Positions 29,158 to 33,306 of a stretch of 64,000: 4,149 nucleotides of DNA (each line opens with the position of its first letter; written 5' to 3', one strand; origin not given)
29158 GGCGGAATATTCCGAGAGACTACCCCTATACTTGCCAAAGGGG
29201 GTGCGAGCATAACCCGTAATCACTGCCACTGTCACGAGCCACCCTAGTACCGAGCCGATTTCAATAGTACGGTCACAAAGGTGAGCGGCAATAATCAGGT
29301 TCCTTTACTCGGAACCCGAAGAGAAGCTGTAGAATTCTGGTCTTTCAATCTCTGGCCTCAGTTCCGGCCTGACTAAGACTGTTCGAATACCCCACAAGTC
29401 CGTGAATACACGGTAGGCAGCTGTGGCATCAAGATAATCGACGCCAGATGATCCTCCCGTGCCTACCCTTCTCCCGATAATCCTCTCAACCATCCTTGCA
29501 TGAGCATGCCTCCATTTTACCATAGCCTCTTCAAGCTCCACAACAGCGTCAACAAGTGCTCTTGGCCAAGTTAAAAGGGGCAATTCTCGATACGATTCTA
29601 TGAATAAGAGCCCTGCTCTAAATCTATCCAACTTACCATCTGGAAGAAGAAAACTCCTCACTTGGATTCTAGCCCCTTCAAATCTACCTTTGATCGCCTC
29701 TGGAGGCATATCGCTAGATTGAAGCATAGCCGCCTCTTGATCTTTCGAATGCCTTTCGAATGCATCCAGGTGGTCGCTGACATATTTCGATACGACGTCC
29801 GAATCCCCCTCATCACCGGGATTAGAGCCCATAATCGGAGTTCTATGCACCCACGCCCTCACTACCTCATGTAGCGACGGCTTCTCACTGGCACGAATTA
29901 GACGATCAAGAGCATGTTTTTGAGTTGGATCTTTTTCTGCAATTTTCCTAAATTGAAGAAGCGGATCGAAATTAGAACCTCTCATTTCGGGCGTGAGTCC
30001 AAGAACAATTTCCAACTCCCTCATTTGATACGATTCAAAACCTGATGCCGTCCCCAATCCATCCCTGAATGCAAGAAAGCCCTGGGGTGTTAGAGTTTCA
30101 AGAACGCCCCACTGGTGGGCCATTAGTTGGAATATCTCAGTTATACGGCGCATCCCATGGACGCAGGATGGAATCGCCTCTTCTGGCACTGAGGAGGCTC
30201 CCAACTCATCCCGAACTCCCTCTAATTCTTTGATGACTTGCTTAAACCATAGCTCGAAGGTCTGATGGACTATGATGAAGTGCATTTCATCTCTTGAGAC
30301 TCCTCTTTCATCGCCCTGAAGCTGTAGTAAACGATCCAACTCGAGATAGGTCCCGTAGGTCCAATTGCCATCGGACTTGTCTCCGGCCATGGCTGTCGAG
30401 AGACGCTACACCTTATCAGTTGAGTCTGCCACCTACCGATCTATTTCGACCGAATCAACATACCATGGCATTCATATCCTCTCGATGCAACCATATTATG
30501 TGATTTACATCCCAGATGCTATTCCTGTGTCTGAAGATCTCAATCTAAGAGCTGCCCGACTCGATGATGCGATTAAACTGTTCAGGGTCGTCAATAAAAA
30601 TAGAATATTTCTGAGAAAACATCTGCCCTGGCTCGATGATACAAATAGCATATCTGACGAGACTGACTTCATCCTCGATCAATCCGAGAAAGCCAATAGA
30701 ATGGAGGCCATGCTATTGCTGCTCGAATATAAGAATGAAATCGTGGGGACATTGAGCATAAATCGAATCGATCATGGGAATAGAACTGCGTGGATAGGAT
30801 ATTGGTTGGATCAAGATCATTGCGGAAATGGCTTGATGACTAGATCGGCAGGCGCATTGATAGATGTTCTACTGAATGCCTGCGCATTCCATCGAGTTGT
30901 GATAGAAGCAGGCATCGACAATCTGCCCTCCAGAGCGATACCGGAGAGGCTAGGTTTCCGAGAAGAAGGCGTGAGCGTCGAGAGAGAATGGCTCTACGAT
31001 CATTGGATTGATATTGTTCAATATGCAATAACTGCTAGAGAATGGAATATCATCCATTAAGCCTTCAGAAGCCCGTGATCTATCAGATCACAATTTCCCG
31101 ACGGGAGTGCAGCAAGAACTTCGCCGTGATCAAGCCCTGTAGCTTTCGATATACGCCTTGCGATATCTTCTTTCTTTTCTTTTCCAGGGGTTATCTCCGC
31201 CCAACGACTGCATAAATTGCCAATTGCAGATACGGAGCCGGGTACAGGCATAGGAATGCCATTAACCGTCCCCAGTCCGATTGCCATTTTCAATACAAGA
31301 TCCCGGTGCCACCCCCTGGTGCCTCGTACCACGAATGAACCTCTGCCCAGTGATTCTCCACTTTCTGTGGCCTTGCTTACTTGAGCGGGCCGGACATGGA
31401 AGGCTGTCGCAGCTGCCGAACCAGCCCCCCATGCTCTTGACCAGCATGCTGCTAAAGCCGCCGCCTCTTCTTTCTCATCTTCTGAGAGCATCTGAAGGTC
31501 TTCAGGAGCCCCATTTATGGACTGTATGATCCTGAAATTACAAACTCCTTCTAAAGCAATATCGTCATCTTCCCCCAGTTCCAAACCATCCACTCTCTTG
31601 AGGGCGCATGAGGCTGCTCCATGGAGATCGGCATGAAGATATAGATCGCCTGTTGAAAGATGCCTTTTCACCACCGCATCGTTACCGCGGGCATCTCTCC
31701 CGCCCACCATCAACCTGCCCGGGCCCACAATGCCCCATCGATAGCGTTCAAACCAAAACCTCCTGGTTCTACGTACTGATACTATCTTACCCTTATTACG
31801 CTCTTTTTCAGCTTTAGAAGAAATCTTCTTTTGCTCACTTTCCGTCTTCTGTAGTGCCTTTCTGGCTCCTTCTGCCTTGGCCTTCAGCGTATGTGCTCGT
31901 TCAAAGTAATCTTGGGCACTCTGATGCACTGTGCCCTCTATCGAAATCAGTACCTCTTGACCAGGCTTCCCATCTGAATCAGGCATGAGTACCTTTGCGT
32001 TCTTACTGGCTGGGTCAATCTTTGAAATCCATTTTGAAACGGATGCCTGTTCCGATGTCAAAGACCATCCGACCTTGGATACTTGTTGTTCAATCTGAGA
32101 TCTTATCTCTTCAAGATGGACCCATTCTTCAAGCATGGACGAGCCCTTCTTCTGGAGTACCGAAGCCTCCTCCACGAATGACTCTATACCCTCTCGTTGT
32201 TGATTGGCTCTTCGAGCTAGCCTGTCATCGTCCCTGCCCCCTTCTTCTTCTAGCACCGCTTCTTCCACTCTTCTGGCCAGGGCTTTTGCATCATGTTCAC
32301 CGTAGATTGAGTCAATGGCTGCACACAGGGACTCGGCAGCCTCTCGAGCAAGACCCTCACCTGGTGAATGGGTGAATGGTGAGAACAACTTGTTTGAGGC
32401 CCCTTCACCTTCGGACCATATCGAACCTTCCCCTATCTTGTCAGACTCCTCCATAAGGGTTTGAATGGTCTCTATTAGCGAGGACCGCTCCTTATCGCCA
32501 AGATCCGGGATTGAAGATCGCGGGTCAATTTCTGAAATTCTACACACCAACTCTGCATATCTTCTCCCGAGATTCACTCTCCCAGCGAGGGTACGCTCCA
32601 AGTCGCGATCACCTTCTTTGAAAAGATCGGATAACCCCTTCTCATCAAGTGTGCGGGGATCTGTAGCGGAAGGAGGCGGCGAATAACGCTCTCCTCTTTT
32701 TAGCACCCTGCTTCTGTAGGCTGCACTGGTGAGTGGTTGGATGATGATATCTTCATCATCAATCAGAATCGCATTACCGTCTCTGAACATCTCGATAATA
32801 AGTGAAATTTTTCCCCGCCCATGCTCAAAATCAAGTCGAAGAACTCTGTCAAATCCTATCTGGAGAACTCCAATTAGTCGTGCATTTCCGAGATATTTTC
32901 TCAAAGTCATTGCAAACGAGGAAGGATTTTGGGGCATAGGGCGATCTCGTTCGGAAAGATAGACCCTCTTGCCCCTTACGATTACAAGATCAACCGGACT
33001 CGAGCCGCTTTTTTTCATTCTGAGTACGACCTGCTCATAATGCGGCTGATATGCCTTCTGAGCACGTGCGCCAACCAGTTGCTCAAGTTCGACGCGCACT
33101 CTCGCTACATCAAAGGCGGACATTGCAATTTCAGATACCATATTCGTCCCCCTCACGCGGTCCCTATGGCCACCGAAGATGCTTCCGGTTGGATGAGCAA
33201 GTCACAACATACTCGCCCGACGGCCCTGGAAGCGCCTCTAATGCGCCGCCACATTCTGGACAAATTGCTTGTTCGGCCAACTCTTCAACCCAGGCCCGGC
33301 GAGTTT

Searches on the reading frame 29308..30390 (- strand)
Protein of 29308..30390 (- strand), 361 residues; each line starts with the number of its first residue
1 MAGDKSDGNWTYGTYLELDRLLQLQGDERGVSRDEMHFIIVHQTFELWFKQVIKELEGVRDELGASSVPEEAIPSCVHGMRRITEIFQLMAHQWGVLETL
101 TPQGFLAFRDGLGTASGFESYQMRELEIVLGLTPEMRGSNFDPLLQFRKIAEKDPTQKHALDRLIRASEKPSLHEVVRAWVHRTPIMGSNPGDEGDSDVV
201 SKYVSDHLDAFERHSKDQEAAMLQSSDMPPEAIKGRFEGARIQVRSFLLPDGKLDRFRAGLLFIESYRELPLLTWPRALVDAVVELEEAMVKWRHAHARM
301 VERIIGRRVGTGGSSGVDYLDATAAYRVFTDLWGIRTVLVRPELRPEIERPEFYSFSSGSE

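Call 38: search_protein_families(library=ncbifam, proteins=[window:29308-30390:-], max_evalue=1e-12)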
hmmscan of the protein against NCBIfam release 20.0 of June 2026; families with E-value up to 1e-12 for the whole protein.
window:29308-30390:- (361 aa): 1 family
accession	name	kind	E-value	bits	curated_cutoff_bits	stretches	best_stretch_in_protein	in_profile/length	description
TIGR03036.1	trp_2_3_diox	equivalog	3.7e-50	170.8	390.7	2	9-178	5-155/264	tryptophan 2,3-dioxygenase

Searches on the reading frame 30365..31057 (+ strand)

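Call 30: search_protein_families(library=ncbifam, proteins=[window:30365-31057:+], max_evalue=1e-8)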
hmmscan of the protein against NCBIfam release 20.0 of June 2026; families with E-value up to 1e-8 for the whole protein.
window:30365-31057:+ (231 aa): 2 families
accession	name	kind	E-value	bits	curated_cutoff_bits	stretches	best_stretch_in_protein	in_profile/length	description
NF007539.0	PRK10151.1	equivalog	2.2e-29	102.3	184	1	51-221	3-173/179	50S ribosomal protein L7/L12-serine acetyltransferase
NF008072.0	PRK10809.1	equivalog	2.2e-11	43.8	190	1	56-228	15-191/194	ribosomal protein S5-alanine N-acetyltransferase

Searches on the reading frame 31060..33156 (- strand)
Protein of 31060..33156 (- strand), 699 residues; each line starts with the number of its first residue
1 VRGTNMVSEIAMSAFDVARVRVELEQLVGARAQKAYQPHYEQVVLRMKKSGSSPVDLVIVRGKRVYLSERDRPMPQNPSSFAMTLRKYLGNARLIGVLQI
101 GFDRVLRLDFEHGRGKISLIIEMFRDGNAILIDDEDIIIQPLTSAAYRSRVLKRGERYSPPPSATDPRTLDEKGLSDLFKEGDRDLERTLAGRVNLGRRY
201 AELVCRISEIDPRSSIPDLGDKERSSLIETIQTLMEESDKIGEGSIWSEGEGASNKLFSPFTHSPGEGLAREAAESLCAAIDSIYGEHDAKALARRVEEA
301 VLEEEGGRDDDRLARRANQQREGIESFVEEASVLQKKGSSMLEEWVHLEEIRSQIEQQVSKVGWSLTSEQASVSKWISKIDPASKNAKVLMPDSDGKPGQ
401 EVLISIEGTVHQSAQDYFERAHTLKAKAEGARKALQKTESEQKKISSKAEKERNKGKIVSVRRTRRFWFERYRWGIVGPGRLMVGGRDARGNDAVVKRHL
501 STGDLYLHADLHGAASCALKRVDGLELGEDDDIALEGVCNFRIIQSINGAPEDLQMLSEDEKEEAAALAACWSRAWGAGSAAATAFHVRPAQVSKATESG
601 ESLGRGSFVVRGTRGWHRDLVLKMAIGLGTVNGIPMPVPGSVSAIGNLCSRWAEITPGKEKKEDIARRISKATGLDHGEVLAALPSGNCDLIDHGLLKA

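Call 30: search_protein_families(library=ncbifam, proteins=[window:31060-33156:-], max_evalue=1e-8)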
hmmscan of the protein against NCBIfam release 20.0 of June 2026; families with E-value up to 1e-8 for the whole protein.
window:31060-33156:- (699 aa): 2 families
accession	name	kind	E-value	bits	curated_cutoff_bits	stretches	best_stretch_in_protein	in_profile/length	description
NF041120.1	RqcH_arch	equivalog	4.2e-148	495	400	1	13-690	1-643/645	ribosome rescue protein RqcH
NF038240.1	fibro_bind_EfbA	exception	2.4e-10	39.6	1025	1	24-172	16-178/567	fibronectin-binding protein EfbA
